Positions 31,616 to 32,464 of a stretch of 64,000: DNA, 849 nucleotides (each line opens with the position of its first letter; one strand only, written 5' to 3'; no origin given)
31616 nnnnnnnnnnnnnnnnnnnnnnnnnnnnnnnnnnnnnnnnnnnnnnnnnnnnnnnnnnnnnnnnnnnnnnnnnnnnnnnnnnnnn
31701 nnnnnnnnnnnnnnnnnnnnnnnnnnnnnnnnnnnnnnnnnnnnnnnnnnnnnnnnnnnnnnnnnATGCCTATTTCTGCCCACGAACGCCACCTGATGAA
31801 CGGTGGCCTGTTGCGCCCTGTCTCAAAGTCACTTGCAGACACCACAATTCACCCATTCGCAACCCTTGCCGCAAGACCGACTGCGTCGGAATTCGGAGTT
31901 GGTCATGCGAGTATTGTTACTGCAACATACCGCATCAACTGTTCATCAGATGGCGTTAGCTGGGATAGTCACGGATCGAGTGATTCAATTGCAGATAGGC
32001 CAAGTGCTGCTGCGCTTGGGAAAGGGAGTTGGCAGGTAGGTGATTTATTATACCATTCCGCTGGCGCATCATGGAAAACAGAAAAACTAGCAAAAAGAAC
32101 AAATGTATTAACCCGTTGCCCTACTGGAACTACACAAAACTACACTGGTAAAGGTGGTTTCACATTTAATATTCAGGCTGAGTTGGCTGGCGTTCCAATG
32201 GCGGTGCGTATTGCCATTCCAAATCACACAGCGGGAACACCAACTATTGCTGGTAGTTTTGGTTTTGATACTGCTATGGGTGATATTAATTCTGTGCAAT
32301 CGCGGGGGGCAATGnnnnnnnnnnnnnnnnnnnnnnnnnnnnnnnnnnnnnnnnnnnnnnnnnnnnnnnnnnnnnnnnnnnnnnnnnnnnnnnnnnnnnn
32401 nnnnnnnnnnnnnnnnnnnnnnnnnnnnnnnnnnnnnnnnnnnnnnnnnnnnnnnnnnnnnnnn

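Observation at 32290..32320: G6 homopolymer splits RBP paralog 2 from its SGNH esterase domain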

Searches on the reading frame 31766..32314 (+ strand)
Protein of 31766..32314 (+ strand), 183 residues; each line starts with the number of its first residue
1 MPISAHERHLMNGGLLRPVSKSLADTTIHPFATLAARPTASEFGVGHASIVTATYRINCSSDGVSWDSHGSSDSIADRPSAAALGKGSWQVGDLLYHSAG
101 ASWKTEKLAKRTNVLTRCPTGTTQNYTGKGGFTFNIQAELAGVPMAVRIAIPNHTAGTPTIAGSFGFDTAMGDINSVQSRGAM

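Call 15: list_cluster_members(proteins=[P0001, window:31766-32314:+, window:32437-33321:+])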
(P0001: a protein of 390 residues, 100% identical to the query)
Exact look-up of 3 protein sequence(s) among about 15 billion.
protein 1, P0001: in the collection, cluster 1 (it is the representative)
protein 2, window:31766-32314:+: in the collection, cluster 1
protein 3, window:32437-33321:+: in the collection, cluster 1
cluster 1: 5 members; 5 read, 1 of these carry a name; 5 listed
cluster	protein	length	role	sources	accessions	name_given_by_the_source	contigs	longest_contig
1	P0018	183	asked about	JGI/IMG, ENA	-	-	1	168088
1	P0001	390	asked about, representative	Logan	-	-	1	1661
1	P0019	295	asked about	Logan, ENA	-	-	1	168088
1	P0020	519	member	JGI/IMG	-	lysophospholipase L1-like esterase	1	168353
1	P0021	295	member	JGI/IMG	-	-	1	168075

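Call 17: find_encoding_contigs(protein=P0021, flank=10000, max_places=10)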
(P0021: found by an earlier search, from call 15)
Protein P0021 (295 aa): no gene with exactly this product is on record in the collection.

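Call 18: find_encoding_contigs(protein=P0018, flank=10000, max_places=10)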
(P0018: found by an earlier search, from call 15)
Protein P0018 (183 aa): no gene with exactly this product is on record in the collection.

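Call 19: find_encoding_contigs(protein=P0019, flank=10000, max_places=10)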
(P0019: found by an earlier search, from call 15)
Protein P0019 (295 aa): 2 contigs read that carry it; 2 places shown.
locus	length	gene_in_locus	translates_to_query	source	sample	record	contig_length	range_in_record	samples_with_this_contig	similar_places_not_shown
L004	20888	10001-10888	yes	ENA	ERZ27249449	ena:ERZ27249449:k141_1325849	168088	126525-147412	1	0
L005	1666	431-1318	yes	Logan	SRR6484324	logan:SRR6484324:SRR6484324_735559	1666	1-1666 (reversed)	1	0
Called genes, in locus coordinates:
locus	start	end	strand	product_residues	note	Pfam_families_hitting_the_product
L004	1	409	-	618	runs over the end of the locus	PF01653:DNA_ligase_aden, PF14520:HHH_5 (faint), PF03120:OB_DNA_ligase, PF00533:BRCT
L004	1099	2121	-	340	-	PF21189:PHA02142, PF09414:RNA_ligase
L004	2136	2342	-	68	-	-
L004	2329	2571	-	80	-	-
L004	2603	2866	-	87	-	PF26092:T4_Y16D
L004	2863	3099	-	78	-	-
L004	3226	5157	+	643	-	-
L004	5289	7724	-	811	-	PF21241:UvsW_N, PF00270:DEAD, PF04851:ResIII, PF00271:Helicase_C (faint)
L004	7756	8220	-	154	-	-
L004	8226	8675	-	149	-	-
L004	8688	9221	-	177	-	PF23849:Phage_TTP_2 (weak)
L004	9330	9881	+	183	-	-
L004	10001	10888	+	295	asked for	PF00657:Lipase_GDSL (faint)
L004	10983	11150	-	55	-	-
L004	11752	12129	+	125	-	-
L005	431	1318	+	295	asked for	PF00657:Lipase_GDSL (faint)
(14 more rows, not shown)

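Call 25: find_related_loci(query=P0020, collection=viral_contigs, flank=10000)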
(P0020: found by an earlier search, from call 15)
Query P0020 (519 aa) in viral_contigs; peptide patterns used: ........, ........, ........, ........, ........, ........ (x = any residue, [..] = any of these).
1 stretches matched a pattern, but none encodes a relative of the query by tblastn (E <= 1e-3).

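Call 26: find_related_loci(query=P0020, collection=metagenome_contigs, flank=10000)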
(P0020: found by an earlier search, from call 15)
Query P0020 (519 aa) in metagenome_contigs; peptide patterns used: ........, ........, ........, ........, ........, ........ (x = any residue, [..] = any of these).
72 stretches matched a pattern, but none encodes a relative of the query by tblastn (E <= 1e-3).

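Call 44: search_protein_families(library=phrogs, proteins=[P0020], max_evalue=0.01)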
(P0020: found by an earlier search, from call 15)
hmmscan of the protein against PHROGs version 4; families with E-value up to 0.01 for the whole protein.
P0020 (519 aa): 2 families
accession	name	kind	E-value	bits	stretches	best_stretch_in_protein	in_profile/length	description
phrog_5240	-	tail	5.2e-05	23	0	280-369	426-500/670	tail fiber protein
phrog_8460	-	tail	0.0063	15.8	0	310-399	287-383/780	tail fiber protein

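Call 51: predict_structure(alignment_id=A1)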
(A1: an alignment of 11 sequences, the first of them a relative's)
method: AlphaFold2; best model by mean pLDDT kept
length: 519 residues; sequences in the alignment: 11
mean_pLDDT: 58.4   pTM: 0.56
mean pLDDT of the five models: 58.4, 57.9, 54.0, 53.6, 49.5
residues with pLDDT >= 90: 0; 70-90: 165; 50-70: 173; < 50: 181
segments of 3 or more residues with pLDDT < 50: 1-77, 81-84, 88-94, 102-120, 251-262, 289-298, 327-336, 393-395, 429-443, 474-484, 487-496
pLDDT, mean of each block of 10 residues (from residue 1): 24 27 32 38 38 37 39 44 49 49 44 43 62 73 65 72 68 64 68 74 60 73 62 75 64 33 60 68 61 42 65 74 53 49 75 70 64 73 78 53 76 85 66 41 53 78 78 48 43 48 77 86
secondary structure, 60 per line:
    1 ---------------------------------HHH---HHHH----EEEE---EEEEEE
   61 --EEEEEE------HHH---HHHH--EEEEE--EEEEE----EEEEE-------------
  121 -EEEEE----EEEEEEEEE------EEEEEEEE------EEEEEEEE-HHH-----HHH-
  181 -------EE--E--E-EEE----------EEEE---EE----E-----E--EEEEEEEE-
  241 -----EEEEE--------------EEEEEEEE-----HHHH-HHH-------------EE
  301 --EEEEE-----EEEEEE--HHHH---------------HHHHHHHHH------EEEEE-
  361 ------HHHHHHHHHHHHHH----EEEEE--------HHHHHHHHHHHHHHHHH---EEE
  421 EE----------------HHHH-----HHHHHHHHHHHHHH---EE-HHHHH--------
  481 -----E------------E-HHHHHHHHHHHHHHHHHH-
elements in order: H40-43 E48-51 E55-60 E63-68 H81-84 E87-91 E94-98 E103-107 E122-126 E131-139 E146-153 E160-167 E197-199 E210-213 E232-239 E246-250 E265-272 H278-281 E303-307 E313-318 H321-324 H340-348 E355-359 H367-380 E385-389 H398-414 E418-422 H439-442 H448-461 H468-472 H501-518

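Call 53: fold_search(model_id=the predicted structure, library=pdb)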
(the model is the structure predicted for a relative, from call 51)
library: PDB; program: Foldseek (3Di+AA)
matches with E <= 10: 956; with E <= 0.001: 37
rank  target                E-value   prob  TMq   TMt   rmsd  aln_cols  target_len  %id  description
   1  9kr0                  2.3e-11  1.00  0.45  0.57   8.1       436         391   16  Structural Basis for the Polymer-Protein Binding Mechanism of Polyvinyl Alcohol Esterase (released 2025-10-08)
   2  9kr1                  2.3e-11  1.00  0.44  0.56   8.0       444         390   17  Structural Basis for the Polymer-Protein Binding Mechanism of Polyvinyl Alcohol Esterase (released 2025-10-08)
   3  2o14                  4.2e-07  1.00  0.31  0.43  13.2       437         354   11  X-Ray Crystal Structure of Protein YXIM_BACsu from Bacillus subtilis. Northeast Structural Genomics Consortium Target SR (released 2006-12-12)
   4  2waa                  6.2e-06  1.00  0.27  0.38  10.9       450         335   11  Structure of a family two carbohydrate esterase from Cellvibrio japonicus (released 2009-03-24)
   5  3mil_B                3.7e-05  1.00  0.27  0.54   6.4       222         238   15  Crystal structure of isoamyl acetate-hydrolyzing esterase from Saccharomyces cerevisiae (released 2010-11-24)
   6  8ik1_B                6.2e-05  1.00  0.28  0.62   5.2       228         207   15  EstL5 in complex of PMSF (released 2023-03-29)
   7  3mil_A                6.5e-05  1.00  0.27  0.54   6.5       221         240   17  Crystal structure of isoamyl acetate-hydrolyzing esterase from Saccharomyces cerevisiae (released 2010-11-24)
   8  1u8u                  7.7e-05  1.00  0.27  0.71   5.7       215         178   17  E. coli Thioesterase I/Protease I/Lysophospholiase L1 in complexed with octanoic acid (released 2005-04-05)
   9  5tic_A                8.6e-05  1.00  0.26  0.68   5.0       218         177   17  X-ray structure of wild-type E. coli Acyl-CoA thioesterase I at pH 5 (released 2017-04-26)
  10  4rsh_A                9.1e-05  1.00  0.28  0.76   4.4       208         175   15  Structure of a putative lipolytic protein of G-D-S-L family from Desulfitobacterium hafniense DCB-2 (released 2014-11-19)
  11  4jgg_A                9.1e-05  1.00  0.29  0.73   4.3       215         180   19  Crystal Structure of TesA (released 2013-08-14)
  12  4ppy_A                1.0e-04  1.00  0.27  0.62   6.0       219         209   16  Crystal structure of a putative acylhydrolase (BF3764) from Bacteroides fragilis NCTC 9343 at 2.00 A resolution (released 2014-04-02)
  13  1jrl                  1.1e-04  1.00  0.27  0.70   4.9       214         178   15  Crystal structure of E. coli Lysophospholiase L1/Acyl-CoA Thioesterase I/Protease I L109P mutant (released 2003-07-08)
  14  5tic_B                1.3e-04  1.00  0.25  0.68   5.9       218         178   17  X-ray structure of wild-type E. coli Acyl-CoA thioesterase I at pH 5 (released 2017-04-26)
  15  5tid                  1.4e-04  1.00  0.24  0.62   6.4       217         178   16  X-ray structure of acyl-CoA thioesterase I, TesA, mutant M141L/Y145K/L146K at pH 5 in complex with octanoic acid (released 2017-04-26)
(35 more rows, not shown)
